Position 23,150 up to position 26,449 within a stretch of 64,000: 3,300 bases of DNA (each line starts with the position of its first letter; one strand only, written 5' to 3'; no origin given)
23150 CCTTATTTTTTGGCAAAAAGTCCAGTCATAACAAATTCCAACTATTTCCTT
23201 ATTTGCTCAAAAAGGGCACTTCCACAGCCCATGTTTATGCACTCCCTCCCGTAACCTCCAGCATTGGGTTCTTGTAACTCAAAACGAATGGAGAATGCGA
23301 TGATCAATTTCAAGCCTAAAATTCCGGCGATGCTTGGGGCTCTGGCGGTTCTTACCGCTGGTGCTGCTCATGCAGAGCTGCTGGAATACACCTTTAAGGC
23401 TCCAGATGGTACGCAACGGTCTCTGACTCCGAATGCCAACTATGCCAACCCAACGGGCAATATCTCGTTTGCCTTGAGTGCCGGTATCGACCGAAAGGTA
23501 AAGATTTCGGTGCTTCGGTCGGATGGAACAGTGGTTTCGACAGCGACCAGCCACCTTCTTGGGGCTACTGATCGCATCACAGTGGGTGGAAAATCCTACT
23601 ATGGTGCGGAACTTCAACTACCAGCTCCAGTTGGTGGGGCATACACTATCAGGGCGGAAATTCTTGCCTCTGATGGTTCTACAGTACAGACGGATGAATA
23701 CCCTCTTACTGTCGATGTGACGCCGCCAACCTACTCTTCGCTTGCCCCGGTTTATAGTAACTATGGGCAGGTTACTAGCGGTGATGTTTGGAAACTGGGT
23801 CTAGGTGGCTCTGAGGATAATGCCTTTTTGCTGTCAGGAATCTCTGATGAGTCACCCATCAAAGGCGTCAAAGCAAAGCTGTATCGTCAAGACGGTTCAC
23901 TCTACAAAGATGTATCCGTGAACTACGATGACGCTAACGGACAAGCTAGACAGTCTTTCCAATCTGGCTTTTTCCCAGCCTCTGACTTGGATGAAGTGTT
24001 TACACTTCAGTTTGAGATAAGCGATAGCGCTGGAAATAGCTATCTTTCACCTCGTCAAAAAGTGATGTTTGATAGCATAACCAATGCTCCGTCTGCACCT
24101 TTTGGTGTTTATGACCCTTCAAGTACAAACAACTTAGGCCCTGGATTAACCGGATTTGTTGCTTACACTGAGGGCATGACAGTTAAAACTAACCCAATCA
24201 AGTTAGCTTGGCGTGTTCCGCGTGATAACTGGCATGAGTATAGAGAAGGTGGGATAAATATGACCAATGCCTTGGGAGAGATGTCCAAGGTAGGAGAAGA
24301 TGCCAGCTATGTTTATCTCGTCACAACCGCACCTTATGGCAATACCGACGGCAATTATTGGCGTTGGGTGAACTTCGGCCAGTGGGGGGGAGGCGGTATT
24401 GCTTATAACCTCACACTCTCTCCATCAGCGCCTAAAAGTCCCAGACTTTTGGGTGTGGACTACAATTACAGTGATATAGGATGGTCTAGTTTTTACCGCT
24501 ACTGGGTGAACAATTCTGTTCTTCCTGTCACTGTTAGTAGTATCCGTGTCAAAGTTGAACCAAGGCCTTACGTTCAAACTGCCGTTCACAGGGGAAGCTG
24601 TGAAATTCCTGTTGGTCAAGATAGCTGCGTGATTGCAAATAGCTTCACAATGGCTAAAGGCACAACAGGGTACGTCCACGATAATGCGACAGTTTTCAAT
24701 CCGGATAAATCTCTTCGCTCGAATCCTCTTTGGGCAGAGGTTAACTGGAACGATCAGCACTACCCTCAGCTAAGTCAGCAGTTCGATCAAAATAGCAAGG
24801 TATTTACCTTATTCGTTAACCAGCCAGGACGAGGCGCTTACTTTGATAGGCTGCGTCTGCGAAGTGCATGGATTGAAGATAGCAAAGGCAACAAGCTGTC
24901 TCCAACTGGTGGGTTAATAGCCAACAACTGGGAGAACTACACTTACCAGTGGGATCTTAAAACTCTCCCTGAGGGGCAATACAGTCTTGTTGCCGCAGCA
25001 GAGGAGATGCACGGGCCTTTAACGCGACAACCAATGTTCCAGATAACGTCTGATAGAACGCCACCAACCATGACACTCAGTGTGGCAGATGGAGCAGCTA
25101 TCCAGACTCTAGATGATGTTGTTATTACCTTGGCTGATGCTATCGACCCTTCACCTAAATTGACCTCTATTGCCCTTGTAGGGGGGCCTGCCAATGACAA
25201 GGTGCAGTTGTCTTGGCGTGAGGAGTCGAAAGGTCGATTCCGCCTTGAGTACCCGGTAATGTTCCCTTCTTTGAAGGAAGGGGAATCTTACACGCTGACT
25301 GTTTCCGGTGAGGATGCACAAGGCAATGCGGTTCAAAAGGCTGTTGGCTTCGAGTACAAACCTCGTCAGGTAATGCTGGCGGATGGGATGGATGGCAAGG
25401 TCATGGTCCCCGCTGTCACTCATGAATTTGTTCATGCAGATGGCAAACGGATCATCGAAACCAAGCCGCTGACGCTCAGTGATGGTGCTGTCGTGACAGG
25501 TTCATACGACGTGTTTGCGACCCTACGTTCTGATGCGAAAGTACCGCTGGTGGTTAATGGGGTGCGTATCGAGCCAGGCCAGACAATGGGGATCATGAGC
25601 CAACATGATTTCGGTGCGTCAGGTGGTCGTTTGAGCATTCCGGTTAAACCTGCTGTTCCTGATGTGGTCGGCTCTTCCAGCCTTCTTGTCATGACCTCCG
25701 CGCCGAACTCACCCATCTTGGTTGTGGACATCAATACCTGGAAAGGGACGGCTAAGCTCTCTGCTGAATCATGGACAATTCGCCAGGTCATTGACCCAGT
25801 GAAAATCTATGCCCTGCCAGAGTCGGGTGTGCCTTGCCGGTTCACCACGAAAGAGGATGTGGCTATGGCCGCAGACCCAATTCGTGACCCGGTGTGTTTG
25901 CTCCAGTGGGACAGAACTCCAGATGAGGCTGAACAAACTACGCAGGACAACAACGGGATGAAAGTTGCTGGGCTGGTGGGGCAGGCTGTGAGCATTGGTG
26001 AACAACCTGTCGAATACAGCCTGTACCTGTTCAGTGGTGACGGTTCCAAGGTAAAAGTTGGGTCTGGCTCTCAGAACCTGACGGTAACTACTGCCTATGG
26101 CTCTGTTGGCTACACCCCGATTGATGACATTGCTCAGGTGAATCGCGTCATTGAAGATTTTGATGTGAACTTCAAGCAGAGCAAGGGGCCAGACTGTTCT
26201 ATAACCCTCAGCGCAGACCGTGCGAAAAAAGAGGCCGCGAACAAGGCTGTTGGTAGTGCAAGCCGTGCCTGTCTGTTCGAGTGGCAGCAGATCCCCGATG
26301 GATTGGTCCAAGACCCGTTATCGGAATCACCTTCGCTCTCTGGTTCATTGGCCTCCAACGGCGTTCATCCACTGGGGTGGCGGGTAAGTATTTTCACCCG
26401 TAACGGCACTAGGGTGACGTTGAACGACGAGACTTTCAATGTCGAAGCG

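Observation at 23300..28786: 1828-aa secreted Ig/PKD-like protein as a terminator-bounded unit inside the T4SS cluster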

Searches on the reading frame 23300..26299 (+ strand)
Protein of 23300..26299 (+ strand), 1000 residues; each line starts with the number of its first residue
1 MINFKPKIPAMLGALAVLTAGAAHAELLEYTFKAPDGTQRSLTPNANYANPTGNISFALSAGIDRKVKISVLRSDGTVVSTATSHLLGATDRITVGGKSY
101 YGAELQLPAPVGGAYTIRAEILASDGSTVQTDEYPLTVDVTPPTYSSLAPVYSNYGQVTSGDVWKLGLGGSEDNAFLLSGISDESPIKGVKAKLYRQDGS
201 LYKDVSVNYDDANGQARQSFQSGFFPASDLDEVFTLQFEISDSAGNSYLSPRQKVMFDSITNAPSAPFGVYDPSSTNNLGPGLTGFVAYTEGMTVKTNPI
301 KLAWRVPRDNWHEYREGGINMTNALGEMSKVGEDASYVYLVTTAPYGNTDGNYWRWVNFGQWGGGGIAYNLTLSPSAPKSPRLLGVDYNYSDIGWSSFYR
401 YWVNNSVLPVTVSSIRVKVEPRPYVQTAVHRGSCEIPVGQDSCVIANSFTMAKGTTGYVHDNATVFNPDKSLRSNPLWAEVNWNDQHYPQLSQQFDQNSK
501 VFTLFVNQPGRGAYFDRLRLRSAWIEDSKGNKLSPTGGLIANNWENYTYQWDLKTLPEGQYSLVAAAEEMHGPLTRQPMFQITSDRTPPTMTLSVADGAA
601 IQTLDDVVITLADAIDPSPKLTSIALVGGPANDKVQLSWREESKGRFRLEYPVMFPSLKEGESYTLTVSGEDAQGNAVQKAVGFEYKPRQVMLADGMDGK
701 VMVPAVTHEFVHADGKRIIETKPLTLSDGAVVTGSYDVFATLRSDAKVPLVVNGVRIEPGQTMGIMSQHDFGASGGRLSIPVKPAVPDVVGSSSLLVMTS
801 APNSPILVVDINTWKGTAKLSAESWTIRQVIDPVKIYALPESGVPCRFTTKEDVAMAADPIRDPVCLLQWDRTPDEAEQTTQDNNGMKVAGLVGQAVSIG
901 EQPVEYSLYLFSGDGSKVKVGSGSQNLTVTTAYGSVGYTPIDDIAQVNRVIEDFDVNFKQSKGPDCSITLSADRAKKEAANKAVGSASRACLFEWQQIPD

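Call 11: profile_search(protein=window:23300-26299:+)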
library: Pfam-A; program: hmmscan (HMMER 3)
A. the first sequence (1000 residues): domains with independent E <= 10: 8; with E <= 0.001: 3
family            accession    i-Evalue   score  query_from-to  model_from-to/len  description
Big_3_3           PF13750.12    1.3e-62   210.6     545-697         1-157/157  Bacterial Ig-like domain (group 3)
DUF4165           PF13752.12    7.5e-61   203.9      23-141         1-121/121  Domain of unknown function (DUF4165)
Big_3_2           PF12245.14    6.3e-39   133.4     142-259         1-122/122  Bacterial Ig-like domain
Big_5             PF13205.12     0.0025    19.0     585-684         1-101/105  Bacterial Ig-like domain
CopC              PF04234.18        0.7    11.4      43-130        10-85/92  CopC domain
DUF1307           PF06998.16       0.76    10.4     167-229        40-103/123  Protein of unknown function (DUF1307)
Big_3_2           PF12245.14        2.6     8.7      58-139        42-121/122  Bacterial Ig-like domain
Big_7             PF17957.7         7.2     7.8     543-564        48-69/70  Bacterial Ig domain

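Call 37: search_dna_similar(query=window:23300-25699:+, collection=plasmids, mode=protein, max_rows=45, rows=spread, max_evalue=0.00001)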
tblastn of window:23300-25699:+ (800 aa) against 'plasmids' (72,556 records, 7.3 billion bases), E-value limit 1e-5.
Records with a match: 3070; places in all: 7605; records where one place covers at least 80% of the query: 2942.
Best place of each record, by identity: >=99% 500; 95-99% 19; 90-95% 58; 80-90% 8; 60-80% 16; <60% 2469.
By first word of the organism name: Klebsiella 930; Escherichia 771; Salmonella 565; Enterobacter 334; Citrobacter 137; Vibrio 66; Providencia 51; Aeromonas 30; Raoultella 30; Pseudomonas 19; and 31 more.
By predicted mobility (MOB-suite, as given by PLSDB): conjugative 2755; non-mobilizable 258; mobilizable 57.
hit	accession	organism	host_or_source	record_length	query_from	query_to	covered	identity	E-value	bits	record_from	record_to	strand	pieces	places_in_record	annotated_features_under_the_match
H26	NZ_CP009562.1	Salmonella enterica subsp. enterica serovar Newport str. ...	Bos taurus,cattle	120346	1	800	100%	100.0%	0e+0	1611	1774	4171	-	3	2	none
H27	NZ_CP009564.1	Salmonella enterica subsp. enterica serovar Newport str. ...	Sus scrofa domesticus,animal,swine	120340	1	800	100%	100.0%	0e+0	1602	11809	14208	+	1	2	Ig-like domain-containing protein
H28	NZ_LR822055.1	Citrobacter werkmanii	-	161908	1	800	100%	100.0%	0e+0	1602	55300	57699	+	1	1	Ig-like domain-containing protein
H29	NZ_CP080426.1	Salmonella enterica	poultry meat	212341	1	800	100%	100.0%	0e+0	1602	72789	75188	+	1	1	Ig-like domain-containing protein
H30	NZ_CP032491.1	Salmonella enterica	Cow,intestine,Slaughterhouse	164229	1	800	100%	100.0%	0e+0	1602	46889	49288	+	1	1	Ig-like domain-containing protein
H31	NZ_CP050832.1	Salmonella enterica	whole organism,pork & cabbage dumplings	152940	1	800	100%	100.0%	0e+0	1602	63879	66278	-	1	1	Ig-like domain-containing protein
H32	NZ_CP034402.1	Escherichia coli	Homosapiens,stool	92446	1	800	100%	100.0%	0e+0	1600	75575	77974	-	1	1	Ig-like domain-containing protein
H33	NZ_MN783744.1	Klebsiella oxytoca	-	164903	1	800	100%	90.8%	0e+0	1484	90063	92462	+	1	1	Ig-like domain-containing protein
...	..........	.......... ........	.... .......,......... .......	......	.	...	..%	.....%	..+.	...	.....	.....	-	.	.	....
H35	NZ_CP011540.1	Klebsiella aerogenes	Homo sapiens,bronchial aspiration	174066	1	800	100%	52.5%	0e+0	669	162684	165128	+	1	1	Ig-like domain-containing protein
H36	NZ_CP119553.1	Providencia stuartii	Homo sapiens,human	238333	1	800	100%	52.5%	0e+0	669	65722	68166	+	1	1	Ig-like domain-containing protein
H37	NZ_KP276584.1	Escherichia coli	-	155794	1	800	100%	52.5%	0e+0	669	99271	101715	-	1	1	Ig-like domain-containing protein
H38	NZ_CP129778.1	Klebsiella pneumoniae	Homo sapiens,whole organism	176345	1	800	100%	52.5%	0e+0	669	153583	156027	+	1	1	Ig-like domain-containing protein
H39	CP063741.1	Escherichia coli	Veal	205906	1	359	45%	100.0%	0e+0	692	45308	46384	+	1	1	none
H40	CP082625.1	Salmonella enterica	Pork Chop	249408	28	797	96%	32.9%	5e-123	415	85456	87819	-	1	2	Ig-like domain repeat protein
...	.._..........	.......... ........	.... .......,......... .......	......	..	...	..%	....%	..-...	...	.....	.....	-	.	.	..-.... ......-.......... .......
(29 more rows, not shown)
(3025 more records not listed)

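Call 70: get_annotated_region(hit=H47, flank=9000)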
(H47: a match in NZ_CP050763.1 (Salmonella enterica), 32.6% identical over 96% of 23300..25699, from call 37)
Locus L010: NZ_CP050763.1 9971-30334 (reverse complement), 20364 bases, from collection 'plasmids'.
description: Salmonella enterica subsp. enterica serovar Indiana strain SI115 plasmid pSI115-1, complete sequence
organism: Salmonella enterica (NCBI taxid 286783)
taxonomy: Bacteria; Pseudomonadota; Gammaproteobacteria; Enterobacterales; Enterobacteriaceae; Salmonella; Salmonella enterica
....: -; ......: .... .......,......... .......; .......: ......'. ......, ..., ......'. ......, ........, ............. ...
typing (MOB-suite, as given by PLSDB): non-mobilizable; replicon IncHI2A,IncN,rep_cluster_1088; mating-pair formation MPF_F
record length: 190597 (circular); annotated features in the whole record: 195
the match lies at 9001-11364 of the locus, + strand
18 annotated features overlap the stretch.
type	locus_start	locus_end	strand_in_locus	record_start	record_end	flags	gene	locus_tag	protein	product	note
CDS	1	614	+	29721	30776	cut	-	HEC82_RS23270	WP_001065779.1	hypothetical protein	-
CDS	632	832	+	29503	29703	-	-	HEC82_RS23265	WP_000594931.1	hypothetical protein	-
CDS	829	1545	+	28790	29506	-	-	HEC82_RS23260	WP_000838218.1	zinc finger-like domain-containing protein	-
CDS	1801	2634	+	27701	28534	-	-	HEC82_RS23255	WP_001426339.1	hypothetical protein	-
CDS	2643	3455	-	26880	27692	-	-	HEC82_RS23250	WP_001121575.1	Dam family site-specific DNA-(adenine-N6)-methyltransferase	-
CDS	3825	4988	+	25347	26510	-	-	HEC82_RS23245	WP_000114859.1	hypothetical protein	-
CDS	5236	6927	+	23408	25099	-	-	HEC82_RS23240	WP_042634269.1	DUF4942 domain-containing protein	-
CDS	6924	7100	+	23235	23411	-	-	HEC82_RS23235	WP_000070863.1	hypothetical protein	-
CDS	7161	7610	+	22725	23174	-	-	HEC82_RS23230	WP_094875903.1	hypothetical protein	-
CDS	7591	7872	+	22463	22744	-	-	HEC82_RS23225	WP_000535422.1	hypothetical protein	-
CDS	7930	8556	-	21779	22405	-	-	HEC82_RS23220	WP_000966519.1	hypothetical protein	-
CDS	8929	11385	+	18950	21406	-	-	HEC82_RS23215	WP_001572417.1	Ig-like domain-containing protein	-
CDS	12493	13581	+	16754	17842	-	repHI2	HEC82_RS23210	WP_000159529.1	IncHI-type plasmid replication initiator protein RepHI2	-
CDS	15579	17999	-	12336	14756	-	-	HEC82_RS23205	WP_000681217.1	Ig-like domain-containing protein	-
CDS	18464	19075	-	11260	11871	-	-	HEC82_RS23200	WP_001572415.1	hypothetical protein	-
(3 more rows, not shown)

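Call 75: predict_structure(alignment_id=A2)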
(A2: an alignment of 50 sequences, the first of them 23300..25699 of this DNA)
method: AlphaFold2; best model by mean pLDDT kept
length: 800 residues; sequences in the alignment: 50
mean_pLDDT: 87.6   pTM: 0.73
mean pLDDT of the five models: 87.6, 86.3, 86.2, 86.2, 86.0
residues with pLDDT >= 90: 471; 70-90: 274; 50-70: 30; < 50: 25
segments of 3 or more residues with pLDDT < 50: 1-25
pLDDT, mean of each block of 10 residues (from residue 1): 36 29 63 92 90 94 83 91 81 83 93 93 77 91 95 86 92 88 94 97 94 89 87 96 95 95 93 94 96 97 96 93 95 96 95 93 90 96 97 97 96 98 97 97 97 96 96 95 97 88 95 91 94 93 91 90 96 95 89 87 80 88 84 78 81 61 86 89 80 69 77 79 76 80 81 84 80 85 84 78
secondary structure, 60 per line:
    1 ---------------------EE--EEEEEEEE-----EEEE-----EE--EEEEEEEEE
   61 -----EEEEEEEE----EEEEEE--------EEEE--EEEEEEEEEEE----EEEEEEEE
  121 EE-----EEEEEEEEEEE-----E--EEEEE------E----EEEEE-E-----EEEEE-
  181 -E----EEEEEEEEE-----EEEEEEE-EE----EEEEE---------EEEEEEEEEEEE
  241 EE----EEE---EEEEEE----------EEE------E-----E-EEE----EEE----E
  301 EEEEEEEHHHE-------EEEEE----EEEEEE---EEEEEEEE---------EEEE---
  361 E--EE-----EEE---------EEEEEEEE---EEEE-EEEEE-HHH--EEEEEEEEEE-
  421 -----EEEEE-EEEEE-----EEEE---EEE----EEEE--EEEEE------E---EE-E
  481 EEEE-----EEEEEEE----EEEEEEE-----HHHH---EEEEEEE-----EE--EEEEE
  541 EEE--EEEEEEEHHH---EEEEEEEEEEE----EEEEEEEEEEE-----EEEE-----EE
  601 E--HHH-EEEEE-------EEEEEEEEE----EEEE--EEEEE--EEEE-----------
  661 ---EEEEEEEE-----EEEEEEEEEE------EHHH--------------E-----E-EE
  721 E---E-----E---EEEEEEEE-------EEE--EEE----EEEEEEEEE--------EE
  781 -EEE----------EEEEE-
elements in order (helices of 4 or more, strands of 3 or more residues): E26-33 E39-42 E52-60 E66-73 E78-83 E92-95 E98-108 E113-122 E128-138 E147-151 E163-167 E175-179 E187-195 E201-207 E215-219 E229-242 E247-249 E253-258 E269-271 E286-288 E293-295 E300-307 E319-323 E328-333 E337-344 E354-357 E371-373 E383-390 E394-397 E399-403 E410-419 E426-430 E432-436 E442-445 E449-451 E456-459 E462-466 E480-484 E490-496 E501-507 H513-516 E520-526 E536-543 E546-552 E559-569 E574-584 E590-593 E599-601 E608-612 E620-628 E633-636 E639-643 E646-649 E664-671 E677-686 E719-721 E735-742 E750-752 E755-757 E762-770 E782-784 E795-799

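Call 88: fold_search(model_id=the predicted structure, library=pdb)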
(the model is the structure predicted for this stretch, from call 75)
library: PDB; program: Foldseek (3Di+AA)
matches with E <= 10: 1846; with E <= 0.001: 260
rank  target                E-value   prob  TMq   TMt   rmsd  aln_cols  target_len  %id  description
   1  8avb_B                1.0e-10  1.00  0.13  0.16  49.5       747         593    9  Cryo-EM structure for mouse leptin in complex with the mouse LEP-R ectodomain (1:2 mLEP:mLEPR model). (released 2023-04-05)
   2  8k53_A                3.0e-10  1.00  0.16  0.17  44.5       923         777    9  Structure of the Dimeric Human CNTN2 Ig 1-6-FNIII 1-2 Domain in an Asymmetric State (released 2023-12-06)
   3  9fx2                  5.7e-10  1.00  0.12  0.09  35.2       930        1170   12  Structure of methylamine activated CD109 (released 2025-03-19)
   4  9fly_A                8.9e-10  1.00  0.16  0.15  108.3       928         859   11  CryoEM structure of the base (4151-5009) in the grappling hook protein A (GhpA) in the bacterium Aureispira sp. CCB-QB (released 2024-10-16)
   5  9b4h_A                1.2e-09  1.00  0.13  0.07  48.5      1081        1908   10  Chlamydomonas reinhardtii mastigoneme filament (released 2024-04-10)
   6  3prx_B                1.9e-09  1.00  0.14  0.11  30.0       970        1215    9  Structure of Complement C5 in Complex with CVF and SSL7 (released 2011-01-19)
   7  9u62_E                2.1e-09  1.00  0.13  0.09  29.8       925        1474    9  AP pathways C3 convertase C3bBbP and C3 complex (released 2026-01-14)
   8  8wa2_C                2.8e-09  1.00  0.14  0.09  47.2      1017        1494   10  cryo-EM structure of native mastigonemes isolated from Chlamydomonas reinhardtii at 3.0 angstrom resolution (released 2024-04-10)
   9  9u5z_E                2.8e-09  1.00  0.12  0.09  28.3       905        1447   10  C3 convertases zymogen C4b2 in activation state (released 2026-01-14)
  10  7voo_A                3.0e-09  1.00  0.13  0.09  36.9       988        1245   10  Induced alpha-2-macroglobulin monomer (released 2022-10-19)
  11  8v29_B                4.7e-09  1.00  0.16  0.20  37.1       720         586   10  Cryo-EM structure of human type I OSM receptor complex: model for full extracellular assembly (released 2024-11-20)
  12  6tav_A                4.7e-09  1.00  0.13  0.08  37.7      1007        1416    9  Crystal structure of endopeptidase-induced alpha2-macroglobulin (released 2021-05-12)
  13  7q62_A                6.2e-09  1.00  0.14  0.11  35.1       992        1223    8  Structure of TEV cleaved A2ML1 dimer (A2ML1-TT dimer) (released 2022-04-20)
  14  9ijj_4G               6.8e-09  1.00  0.15  0.05  70.3       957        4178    8  In situ structure of the central apparatus in mouse sperm axoneme. (released 2025-06-04)
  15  9ijj_h                7.1e-09  1.00  0.11  0.07  50.2       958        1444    8  In situ structure of the central apparatus in mouse sperm axoneme. (released 2025-06-04)
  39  2yn3_C                8.1e-08  1.00  0.18  0.41  14.3       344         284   13  Structural insight into the giant calcium-binding adhesin SiiE: implications for the adhesion of Salmonella enterica t (released 2013-04-03)
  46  6xi3                  1.5e-07  1.00  0.13  0.22  40.9       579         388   12  Crystal structure of tetra-tandem repeat in extending region of large adhesion protein (released 2020-10-14)
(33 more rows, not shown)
